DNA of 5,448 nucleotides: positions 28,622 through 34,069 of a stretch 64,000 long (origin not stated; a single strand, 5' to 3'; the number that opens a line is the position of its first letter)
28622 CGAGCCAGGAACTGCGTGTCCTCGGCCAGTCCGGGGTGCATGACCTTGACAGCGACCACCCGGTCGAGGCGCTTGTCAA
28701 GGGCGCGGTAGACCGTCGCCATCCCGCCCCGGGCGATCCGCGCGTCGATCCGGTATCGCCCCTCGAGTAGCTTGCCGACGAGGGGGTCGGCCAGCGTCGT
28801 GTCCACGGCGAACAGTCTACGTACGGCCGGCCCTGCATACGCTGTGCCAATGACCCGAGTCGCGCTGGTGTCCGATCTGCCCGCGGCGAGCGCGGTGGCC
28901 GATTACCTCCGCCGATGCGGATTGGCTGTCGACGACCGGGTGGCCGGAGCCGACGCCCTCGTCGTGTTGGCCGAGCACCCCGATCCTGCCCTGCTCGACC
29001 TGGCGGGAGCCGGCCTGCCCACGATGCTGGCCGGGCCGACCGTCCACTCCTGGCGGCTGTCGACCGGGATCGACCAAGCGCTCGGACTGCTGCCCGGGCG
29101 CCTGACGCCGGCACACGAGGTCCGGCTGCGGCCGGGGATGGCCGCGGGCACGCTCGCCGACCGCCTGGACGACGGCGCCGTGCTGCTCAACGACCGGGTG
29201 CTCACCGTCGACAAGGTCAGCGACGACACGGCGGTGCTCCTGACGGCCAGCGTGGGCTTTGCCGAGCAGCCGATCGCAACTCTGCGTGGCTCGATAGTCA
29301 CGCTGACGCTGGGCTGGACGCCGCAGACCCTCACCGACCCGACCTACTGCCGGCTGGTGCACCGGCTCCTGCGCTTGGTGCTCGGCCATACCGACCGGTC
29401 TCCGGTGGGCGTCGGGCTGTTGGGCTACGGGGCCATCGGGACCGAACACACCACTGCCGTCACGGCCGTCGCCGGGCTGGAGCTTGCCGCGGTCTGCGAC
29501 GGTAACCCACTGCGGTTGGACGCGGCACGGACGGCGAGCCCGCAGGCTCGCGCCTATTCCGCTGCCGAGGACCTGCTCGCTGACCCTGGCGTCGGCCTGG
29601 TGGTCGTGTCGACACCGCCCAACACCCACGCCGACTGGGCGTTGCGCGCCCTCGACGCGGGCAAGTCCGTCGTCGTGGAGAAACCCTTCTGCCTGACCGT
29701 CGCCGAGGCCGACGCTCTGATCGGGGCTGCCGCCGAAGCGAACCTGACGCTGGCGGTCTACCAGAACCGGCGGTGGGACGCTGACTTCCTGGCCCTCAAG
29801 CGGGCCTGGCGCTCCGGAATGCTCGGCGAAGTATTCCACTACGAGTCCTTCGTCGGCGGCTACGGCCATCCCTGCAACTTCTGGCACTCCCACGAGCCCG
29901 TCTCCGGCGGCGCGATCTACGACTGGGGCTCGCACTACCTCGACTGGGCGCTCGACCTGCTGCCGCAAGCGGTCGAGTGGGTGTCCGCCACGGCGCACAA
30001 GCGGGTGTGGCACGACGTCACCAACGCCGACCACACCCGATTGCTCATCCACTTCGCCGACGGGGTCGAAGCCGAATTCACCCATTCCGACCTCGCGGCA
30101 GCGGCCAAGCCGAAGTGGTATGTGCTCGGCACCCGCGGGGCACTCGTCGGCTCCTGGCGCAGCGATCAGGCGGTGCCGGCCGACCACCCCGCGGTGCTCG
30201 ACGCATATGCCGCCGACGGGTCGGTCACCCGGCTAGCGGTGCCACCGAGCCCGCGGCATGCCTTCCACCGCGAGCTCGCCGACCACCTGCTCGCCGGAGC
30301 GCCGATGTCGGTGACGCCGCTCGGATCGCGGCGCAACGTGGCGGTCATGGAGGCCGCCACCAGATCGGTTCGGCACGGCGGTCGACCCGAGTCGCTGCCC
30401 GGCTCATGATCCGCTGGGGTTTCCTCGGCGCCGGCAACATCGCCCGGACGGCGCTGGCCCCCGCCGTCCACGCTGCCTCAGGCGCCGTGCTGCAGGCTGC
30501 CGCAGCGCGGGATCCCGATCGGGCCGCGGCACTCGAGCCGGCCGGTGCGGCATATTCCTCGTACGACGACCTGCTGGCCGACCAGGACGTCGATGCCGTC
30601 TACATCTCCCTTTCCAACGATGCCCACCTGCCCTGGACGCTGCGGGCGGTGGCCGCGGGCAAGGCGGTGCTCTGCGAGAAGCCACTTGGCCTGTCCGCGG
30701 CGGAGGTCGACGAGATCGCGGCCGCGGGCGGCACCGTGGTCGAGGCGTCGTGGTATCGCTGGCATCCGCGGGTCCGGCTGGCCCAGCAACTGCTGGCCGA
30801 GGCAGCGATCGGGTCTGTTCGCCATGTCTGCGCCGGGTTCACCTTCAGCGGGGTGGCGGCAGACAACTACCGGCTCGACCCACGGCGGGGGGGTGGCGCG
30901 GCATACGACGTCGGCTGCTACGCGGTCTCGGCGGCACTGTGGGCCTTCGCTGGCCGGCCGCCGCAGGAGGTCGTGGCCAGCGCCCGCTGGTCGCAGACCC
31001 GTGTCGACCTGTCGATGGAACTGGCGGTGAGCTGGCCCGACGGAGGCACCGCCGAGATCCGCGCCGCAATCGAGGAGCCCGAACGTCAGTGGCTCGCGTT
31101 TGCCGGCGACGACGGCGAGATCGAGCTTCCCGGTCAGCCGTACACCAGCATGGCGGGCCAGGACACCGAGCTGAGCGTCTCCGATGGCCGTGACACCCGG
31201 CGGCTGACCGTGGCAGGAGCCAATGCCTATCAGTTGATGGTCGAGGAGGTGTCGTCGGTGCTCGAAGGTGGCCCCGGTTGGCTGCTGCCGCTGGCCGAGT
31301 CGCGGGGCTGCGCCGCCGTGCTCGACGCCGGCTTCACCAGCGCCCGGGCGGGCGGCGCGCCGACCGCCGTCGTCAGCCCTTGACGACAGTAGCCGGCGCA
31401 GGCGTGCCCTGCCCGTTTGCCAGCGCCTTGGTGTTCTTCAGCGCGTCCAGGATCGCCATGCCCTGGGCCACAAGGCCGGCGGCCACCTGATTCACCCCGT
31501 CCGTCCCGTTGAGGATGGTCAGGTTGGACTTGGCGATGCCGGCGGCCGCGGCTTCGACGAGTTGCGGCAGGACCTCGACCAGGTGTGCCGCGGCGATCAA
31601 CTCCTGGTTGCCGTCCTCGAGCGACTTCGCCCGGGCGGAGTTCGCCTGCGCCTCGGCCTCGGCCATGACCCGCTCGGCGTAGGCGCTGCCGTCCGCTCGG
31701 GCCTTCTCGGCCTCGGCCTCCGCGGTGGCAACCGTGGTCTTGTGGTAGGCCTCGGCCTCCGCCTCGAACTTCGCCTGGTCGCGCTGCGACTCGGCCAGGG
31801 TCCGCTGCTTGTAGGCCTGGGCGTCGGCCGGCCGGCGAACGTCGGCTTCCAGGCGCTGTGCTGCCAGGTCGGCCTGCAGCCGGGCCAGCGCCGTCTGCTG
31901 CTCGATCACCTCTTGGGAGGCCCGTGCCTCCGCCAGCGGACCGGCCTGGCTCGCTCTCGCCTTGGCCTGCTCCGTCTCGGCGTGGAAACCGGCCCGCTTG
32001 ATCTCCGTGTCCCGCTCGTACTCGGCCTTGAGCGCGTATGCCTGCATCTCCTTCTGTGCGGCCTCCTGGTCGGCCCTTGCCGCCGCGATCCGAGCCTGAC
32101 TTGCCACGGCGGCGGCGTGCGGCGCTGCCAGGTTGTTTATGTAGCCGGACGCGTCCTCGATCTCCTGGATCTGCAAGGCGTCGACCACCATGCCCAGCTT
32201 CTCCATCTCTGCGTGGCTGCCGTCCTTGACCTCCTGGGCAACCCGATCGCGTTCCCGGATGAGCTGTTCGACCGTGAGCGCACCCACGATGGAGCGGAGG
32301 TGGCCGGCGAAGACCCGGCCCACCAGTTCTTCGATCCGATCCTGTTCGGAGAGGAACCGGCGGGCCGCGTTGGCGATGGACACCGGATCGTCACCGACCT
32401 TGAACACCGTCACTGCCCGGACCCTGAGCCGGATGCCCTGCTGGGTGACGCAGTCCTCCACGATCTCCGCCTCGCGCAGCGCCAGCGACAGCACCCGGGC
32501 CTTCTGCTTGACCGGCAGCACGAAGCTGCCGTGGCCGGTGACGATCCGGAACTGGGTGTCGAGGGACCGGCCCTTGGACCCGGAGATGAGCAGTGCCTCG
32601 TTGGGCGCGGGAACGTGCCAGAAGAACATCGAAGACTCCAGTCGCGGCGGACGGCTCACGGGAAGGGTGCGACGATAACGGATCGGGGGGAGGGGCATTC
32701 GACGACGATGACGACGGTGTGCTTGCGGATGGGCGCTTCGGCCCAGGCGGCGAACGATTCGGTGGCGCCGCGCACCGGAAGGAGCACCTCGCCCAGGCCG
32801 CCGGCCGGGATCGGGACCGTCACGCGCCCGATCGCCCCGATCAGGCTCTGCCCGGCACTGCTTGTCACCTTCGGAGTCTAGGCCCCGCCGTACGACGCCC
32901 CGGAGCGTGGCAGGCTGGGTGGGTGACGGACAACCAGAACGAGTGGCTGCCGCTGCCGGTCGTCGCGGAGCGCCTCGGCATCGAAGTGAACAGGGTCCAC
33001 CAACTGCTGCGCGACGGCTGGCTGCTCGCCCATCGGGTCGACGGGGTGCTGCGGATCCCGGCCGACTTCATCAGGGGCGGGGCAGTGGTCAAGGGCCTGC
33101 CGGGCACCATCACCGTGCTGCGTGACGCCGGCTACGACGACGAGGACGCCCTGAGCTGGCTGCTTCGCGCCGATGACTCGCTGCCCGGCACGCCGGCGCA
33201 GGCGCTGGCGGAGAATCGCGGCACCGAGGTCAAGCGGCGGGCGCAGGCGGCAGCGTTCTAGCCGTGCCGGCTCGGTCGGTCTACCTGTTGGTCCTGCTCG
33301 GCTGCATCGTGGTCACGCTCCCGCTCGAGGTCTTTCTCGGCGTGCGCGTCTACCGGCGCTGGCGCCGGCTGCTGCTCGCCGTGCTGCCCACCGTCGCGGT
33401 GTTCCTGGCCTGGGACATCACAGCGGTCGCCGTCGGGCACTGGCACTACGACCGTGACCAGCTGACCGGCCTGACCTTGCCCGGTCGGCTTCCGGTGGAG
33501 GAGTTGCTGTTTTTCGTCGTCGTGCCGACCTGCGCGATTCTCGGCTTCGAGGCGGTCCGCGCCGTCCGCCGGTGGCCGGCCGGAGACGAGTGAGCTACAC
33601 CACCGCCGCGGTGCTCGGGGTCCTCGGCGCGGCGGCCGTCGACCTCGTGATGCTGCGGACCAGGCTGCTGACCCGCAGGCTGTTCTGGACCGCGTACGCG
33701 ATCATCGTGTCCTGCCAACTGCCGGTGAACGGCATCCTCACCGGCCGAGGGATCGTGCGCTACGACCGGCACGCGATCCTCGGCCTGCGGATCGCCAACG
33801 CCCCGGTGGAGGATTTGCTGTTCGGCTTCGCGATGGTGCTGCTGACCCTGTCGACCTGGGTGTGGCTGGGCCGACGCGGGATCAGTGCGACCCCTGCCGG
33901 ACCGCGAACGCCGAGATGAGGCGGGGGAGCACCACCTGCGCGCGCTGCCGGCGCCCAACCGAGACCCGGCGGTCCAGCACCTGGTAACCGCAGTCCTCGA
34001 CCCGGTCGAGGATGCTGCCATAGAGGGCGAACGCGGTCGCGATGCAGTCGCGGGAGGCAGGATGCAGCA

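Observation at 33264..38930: Mosaic carotenoid operon: crtE - crtI - MptA-like GT87 mannosyltransferase - crtB, with crtB start overlapping the GT87 stop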

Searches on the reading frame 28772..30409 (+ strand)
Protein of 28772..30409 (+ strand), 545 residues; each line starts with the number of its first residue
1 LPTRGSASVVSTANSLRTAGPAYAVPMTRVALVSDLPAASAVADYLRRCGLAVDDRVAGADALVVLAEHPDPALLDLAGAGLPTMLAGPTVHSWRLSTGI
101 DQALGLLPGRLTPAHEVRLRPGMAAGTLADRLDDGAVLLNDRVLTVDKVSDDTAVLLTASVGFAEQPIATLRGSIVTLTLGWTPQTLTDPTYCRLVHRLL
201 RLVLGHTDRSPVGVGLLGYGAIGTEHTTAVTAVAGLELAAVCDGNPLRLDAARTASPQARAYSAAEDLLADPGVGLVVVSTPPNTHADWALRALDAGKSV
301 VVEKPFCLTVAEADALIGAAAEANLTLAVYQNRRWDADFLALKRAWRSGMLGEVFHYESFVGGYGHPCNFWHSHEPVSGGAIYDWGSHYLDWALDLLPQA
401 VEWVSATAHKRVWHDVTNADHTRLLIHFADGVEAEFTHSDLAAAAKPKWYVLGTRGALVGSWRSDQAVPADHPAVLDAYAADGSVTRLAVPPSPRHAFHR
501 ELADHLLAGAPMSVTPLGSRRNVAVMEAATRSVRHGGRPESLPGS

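Call 50: search_protein_families(library=pfam, proteins=[window:28772-30409:+], max_evalue=0.00001)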
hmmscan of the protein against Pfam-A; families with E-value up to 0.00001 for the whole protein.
window:28772-30409:+ (545 aa): 4 families
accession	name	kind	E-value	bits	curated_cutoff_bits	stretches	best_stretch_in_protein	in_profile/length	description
PF01408.29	GFO_IDH_MocA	-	9.1e-24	84.9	24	1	213-330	2-119/120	Oxidoreductase family, NAD-binding Rossmann fold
PF22725.1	GFO_IDH_MocA_C3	-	1.8e-20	73.6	27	1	339-458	1-123/124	GFO/IDH/MocA C-terminal domain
PF02894.22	GFO_IDH_MocA_C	-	2.6e-12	47.4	22.9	1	347-537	5-214/218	Oxidoreductase family, C-terminal alpha/beta domain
PF03447.22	NAD_binding_3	-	9.8e-09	36.4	24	1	218-326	1-112/116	Homoserine dehydrogenase, NAD binding domain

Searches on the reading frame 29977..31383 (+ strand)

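Call 50: search_protein_families(library=pfam, proteins=[window:29977-31383:+], max_evalue=0.00001)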
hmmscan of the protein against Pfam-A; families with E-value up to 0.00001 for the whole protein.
window:29977-31383:+ (468 aa): 2 families
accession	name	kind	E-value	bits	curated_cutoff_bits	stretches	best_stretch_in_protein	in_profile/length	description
PF01408.29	GFO_IDH_MocA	-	1.9e-19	70.9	24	1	145-249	1-107/120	Oxidoreductase family, NAD-binding Rossmann fold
PF22725.1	GFO_IDH_MocA_C3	-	7.2e-16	58.8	27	1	267-383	2-124/124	GFO/IDH/MocA C-terminal domain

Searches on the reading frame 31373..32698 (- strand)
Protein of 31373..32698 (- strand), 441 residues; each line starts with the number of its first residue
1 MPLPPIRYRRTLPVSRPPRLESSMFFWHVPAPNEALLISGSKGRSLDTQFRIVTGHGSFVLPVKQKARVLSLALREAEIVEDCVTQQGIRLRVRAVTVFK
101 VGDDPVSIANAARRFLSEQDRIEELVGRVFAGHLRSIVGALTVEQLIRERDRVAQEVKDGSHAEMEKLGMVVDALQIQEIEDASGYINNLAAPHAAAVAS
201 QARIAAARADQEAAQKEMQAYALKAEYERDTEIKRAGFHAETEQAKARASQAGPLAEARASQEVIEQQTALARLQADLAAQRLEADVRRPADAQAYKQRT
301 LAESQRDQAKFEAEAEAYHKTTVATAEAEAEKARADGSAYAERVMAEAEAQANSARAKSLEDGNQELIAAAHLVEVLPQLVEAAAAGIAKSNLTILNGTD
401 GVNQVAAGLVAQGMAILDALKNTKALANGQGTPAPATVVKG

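Call 6: search_protein_families(library=pfam, proteins=[window:31373-32698:-])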
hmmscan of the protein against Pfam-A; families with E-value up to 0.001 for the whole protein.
window:31373-32698:- (441 aa): 1 family
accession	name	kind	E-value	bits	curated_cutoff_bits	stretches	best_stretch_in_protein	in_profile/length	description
PF01145.31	Band_7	-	9e-24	84.9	23.6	1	32-210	5-175/176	SPFH domain / Band 7 family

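Call 7: search_protein_families(library=ncbifam, proteins=[window:31373-32698:-])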
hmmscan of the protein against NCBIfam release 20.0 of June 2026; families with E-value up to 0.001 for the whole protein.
window:31373-32698:- (441 aa): 1 family
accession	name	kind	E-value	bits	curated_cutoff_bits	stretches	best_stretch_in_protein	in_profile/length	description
NF058507.1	FlotScfldFlot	equivalog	2.5e-46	158.8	700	1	48-397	49-433/477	flotillin lipid rafts scaffold protein FloT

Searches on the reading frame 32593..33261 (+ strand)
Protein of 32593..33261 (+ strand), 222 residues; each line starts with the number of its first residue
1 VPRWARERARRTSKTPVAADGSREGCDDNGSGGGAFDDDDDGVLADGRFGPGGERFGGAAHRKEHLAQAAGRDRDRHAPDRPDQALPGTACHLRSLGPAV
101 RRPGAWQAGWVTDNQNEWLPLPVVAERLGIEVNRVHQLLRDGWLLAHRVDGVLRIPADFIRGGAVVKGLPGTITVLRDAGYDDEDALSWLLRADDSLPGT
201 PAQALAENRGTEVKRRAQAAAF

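Call 6: search_protein_families(library=pfam, proteins=[window:32593-33261:+])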
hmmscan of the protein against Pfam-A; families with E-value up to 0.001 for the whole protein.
window:32593-33261:+ (222 aa): 2 families
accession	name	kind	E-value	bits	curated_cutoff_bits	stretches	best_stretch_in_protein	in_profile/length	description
PF18367.6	Rv2175c_C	-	4.8e-27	94.2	26.4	1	166-221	1-56/56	Rv2175c C-terminal domain of unknown function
PF21531.3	Rv2175c_wHTH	-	7e-18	64.8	27.1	1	113-160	10-57/57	DNA-binding protein Rv2175c, wHTH domain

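Call 7: search_protein_families(library=ncbifam, proteins=[window:32593-33261:+])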
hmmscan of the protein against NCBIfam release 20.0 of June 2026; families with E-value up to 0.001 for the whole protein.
window:32593-33261:+ (222 aa): 0 families

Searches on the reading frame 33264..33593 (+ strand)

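Call 6: search_protein_families(library=pfam, proteins=[window:33264-33593:+])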
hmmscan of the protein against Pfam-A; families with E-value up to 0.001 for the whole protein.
window:33264-33593:+ (109 aa): 1 family
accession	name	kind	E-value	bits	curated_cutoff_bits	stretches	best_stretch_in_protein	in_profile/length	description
PF18916.5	Lycopene_cyc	-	2.5e-09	38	27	1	5-96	2-90/92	Lycopene cyclase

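Call 7: search_protein_families(library=ncbifam, proteins=[window:33264-33593:+])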
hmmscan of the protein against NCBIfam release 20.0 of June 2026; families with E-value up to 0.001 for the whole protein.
window:33264-33593:+ (109 aa): 1 family
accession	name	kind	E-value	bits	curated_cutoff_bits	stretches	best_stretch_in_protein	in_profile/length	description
TIGR03462.1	CarR_dom_SF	subfamily_domain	7.8e-21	74.4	39.4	1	7-94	3-88/89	lycopene cyclase domain-containing protein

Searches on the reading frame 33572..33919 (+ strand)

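Call 6: search_protein_families(library=pfam, proteins=[window:33572-33919:+])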
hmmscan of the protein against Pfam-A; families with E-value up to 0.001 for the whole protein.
window:33572-33919:+ (115 aa): 1 family
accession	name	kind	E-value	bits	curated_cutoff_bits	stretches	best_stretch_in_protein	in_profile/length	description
PF18916.5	Lycopene_cyc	-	2.9e-12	47.5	27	1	11-95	5-88/92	Lycopene cyclase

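Call 7: search_protein_families(library=ncbifam, proteins=[window:33572-33919:+])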
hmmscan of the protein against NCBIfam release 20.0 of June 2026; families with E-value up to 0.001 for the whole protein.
window:33572-33919:+ (115 aa): 1 family
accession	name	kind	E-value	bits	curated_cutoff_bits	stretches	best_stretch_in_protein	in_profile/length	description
TIGR03462.1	CarR_dom_SF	subfamily_domain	1.5e-17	63.9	39.4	1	8-97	2-89/89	lycopene cyclase domain-containing protein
